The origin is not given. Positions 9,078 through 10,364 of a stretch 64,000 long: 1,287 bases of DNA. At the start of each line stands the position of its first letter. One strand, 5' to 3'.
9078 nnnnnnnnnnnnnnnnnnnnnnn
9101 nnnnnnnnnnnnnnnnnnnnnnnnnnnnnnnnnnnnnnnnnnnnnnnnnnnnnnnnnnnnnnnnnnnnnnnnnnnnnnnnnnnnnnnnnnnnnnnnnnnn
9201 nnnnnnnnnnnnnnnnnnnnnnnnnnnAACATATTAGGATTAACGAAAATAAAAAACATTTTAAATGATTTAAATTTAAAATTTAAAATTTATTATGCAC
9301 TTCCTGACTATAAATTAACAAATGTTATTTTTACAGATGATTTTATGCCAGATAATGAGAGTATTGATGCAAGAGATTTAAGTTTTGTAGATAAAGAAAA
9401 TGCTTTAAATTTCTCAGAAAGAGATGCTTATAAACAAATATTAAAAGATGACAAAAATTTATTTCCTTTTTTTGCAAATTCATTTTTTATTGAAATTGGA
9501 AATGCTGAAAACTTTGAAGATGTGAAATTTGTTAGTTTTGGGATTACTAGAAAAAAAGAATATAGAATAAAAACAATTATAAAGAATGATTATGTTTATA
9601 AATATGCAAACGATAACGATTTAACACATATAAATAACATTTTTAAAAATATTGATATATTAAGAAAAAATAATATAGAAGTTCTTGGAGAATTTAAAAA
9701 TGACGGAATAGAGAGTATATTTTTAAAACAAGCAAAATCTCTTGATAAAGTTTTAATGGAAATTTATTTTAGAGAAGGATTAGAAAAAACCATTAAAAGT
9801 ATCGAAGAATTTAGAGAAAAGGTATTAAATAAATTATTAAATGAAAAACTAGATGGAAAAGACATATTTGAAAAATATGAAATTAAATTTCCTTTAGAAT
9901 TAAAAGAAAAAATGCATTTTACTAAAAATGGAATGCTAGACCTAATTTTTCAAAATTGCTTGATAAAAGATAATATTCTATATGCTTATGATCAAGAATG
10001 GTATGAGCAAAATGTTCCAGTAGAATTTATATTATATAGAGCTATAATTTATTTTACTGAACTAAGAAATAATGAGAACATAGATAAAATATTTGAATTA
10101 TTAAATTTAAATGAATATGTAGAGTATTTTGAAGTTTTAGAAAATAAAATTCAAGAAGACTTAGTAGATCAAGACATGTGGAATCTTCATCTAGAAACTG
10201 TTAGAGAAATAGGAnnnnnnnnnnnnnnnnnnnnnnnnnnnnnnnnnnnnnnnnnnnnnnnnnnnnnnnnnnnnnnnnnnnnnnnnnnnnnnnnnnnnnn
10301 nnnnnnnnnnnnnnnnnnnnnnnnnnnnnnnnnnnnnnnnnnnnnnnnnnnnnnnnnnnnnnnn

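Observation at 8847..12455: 1202-aa WsaE/WbdD-like protein: MTase-like domain with degenerate SAM motif I, a 100-aa coiled coil, and two GT2 domains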

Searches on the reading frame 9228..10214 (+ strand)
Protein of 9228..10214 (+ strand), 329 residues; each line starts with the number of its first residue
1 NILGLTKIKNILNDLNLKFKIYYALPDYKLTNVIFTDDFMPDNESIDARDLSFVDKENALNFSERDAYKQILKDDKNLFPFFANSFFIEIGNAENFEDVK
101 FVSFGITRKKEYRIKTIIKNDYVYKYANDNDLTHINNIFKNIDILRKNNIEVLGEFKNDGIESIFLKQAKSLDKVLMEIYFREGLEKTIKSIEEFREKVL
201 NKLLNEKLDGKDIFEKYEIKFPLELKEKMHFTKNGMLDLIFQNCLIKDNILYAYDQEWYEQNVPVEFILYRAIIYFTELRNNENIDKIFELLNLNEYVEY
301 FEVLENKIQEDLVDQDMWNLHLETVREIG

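Call 45: predict_structure(alignment_id=A3)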
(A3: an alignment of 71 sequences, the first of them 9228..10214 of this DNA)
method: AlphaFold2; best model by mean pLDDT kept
length: 329 residues; sequences in the alignment: 71
mean_pLDDT: 90.6   pTM: 0.86
mean pLDDT of the five models: 90.6, 90.5, 89.9, 90.0, 88.9
residues with pLDDT >= 90: 237; 70-90: 71; 50-70: 19; < 50: 2
segments of 3 or more residues with pLDDT < 50: none
pLDDT, mean of each block of 10 residues (from residue 1): 83 96 88 92 84 62 80 90 88 92 90 94 90 94 97 94 94 97 98 98 86 96 96 96 96 95 97 92 95 97 95 83 59
secondary structure, 60 per line:
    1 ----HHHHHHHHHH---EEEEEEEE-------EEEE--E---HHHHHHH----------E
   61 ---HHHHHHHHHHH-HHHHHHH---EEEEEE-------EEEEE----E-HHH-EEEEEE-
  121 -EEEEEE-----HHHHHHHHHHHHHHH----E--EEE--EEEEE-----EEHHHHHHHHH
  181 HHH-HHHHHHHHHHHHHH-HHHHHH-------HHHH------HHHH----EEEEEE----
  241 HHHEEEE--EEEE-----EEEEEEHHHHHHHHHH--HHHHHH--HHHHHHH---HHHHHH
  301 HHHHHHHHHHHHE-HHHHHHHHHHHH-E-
elements in order: H5-14 E18-25 E33-36 H43-49 H64-74 H76-82 E86-91 E99-103 E114-119 E122-127 H133-147 E155-157 E160-164 H172-183 H185-198 H200-205 H213-216 H223-226 E231-236 E244-247 E250-253 E259-264 H265-274 H277-282 H285-291 H295-312 H315-326

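Call 47: fold_search(model_id=the predicted structure, library=pdb)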
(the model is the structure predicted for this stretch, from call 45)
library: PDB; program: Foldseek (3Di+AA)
matches with E <= 10: 1214; with E <= 0.001: 31
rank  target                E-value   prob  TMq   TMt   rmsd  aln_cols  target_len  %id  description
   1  4r7b_B                1.8e-06  1.00  0.39  0.43   7.8       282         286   13  Crystal structure of pneumococcal LicA in complex with choline (released 2015-08-12)
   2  4r77_B                2.3e-05  1.00  0.37  0.42   7.7       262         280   12  Crystal structure of choline kinase LicA from Streptococcus pneumoniae (released 2015-08-12)
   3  4r78                  5.1e-05  1.00  0.37  0.41   9.0       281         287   14  Crystal structure of LicA in complex with AMP (released 2015-08-12)
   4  7szc_A                6.8e-05  1.00  0.37  0.51   6.8       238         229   10  Crystal Structure Analysis of human PRPK complex with a compound (released 2022-12-14)
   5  7sza_A                1.1e-04  1.00  0.35  0.47   6.8       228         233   10  Crystal Structure Analysis of human PRPK complex with a compound (released 2023-01-25)
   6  3dxq_A                1.1e-04  1.00  0.31  0.34  14.6       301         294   11  Crystal structure of choline/ethanolamine kinase family protein (NP_106042.1) from MESORHIZOBIUM LOTI at 2.55 A resolu (released 2008-08-05)
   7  6wqx_C                1.2e-04  1.00  0.37  0.49  13.2       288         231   10  Human PRPK-TPRKB complex (released 2021-02-17)
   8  2olc_A                1.5e-04  1.00  0.30  0.27  18.8       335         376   11  Crystal structure of 5-methylthioribose kinase in complex with ADP-2Ho (released 2007-05-22)
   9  7szb_A                1.8e-04  1.00  0.38  0.51  12.0       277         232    9  Crystal Structure Analysis of human PRPK complex with a compound (released 2023-01-25)
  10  1zth_D                1.8e-04  0.99  0.25  0.32  14.2       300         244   13  Crystal Structure of A.fulgidus Rio1 serine protein kinase bound to ADP and Manganese ion (released 2005-07-19)
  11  4gki_F                1.9e-04  1.00  0.35  0.42  11.1       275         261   12  Crystal structure of the aminoglycoside phosphotransferase APH(3')-Ia, with substrate kanamycin and small molecule inh (released 2012-09-05)
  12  7szc_C                2.7e-04  1.00  0.36  0.49   6.9       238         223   11  Crystal Structure Analysis of human PRPK complex with a compound (released 2022-12-14)
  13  2pun_B                2.7e-04  1.00  0.29  0.26  14.6       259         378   12  Structures of 5-methylthioribose kinase reveal substrate specificity and unusual mode of nucleotide binding (released 2007-05-22)
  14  6wqx_D                3.0e-04  1.00  0.36  0.49   6.9       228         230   10  Human PRPK-TPRKB complex (released 2021-02-17)
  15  4fex_C                3.0e-04  1.00  0.36  0.43  11.0       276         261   12  Crystal structure of the aminoglycoside phosphotransferase APH(3')-Ia, with substrate kanamycin and small molecule inh (released 2012-06-20)
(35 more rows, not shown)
